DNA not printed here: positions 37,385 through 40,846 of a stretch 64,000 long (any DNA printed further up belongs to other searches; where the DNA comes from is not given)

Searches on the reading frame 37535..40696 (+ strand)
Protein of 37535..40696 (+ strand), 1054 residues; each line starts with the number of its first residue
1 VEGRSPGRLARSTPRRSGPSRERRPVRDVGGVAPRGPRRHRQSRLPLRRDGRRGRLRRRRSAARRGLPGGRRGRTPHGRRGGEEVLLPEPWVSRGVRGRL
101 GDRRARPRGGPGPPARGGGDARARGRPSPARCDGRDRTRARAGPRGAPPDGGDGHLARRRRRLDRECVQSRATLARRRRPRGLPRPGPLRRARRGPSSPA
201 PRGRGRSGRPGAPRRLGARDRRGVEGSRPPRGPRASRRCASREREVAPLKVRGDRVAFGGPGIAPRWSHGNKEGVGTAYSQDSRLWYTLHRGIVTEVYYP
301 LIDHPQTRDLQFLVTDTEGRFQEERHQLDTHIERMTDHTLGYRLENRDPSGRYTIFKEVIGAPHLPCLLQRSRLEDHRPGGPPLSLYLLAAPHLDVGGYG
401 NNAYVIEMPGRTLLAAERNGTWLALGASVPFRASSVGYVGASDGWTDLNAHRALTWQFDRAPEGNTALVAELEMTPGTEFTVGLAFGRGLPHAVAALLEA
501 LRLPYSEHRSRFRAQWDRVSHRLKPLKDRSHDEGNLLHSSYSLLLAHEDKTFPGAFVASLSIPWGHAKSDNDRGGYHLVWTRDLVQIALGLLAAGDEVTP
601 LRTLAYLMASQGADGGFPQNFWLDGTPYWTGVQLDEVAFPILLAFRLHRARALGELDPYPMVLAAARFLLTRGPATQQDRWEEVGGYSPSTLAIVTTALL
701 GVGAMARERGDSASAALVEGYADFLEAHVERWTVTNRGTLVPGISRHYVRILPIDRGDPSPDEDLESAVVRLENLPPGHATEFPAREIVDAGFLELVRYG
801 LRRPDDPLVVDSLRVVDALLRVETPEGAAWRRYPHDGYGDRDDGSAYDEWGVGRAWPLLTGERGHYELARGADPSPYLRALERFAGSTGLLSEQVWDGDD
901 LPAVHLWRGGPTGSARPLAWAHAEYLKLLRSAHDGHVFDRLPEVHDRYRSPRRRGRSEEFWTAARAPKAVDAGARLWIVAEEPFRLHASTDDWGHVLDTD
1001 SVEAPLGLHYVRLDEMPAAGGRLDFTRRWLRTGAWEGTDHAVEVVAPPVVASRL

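Call 68: search_protein_families(library=pfam, max_evalue=0.001, proteins=[window:37535-40696:+])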
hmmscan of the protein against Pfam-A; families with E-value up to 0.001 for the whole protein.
window:37535-40696:+ (1054 aa): 2 families
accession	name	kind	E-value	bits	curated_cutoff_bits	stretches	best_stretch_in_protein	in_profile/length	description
PF09137.17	Glucodextran_N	-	2.7e-89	299.7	24.1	1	257-518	1-260/263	Glucodextranase, domain N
PF00723.27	Glyco_hydro_15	-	1.8e-32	113.2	22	1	544-928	14-425/427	Glycosyl hydrolases family 15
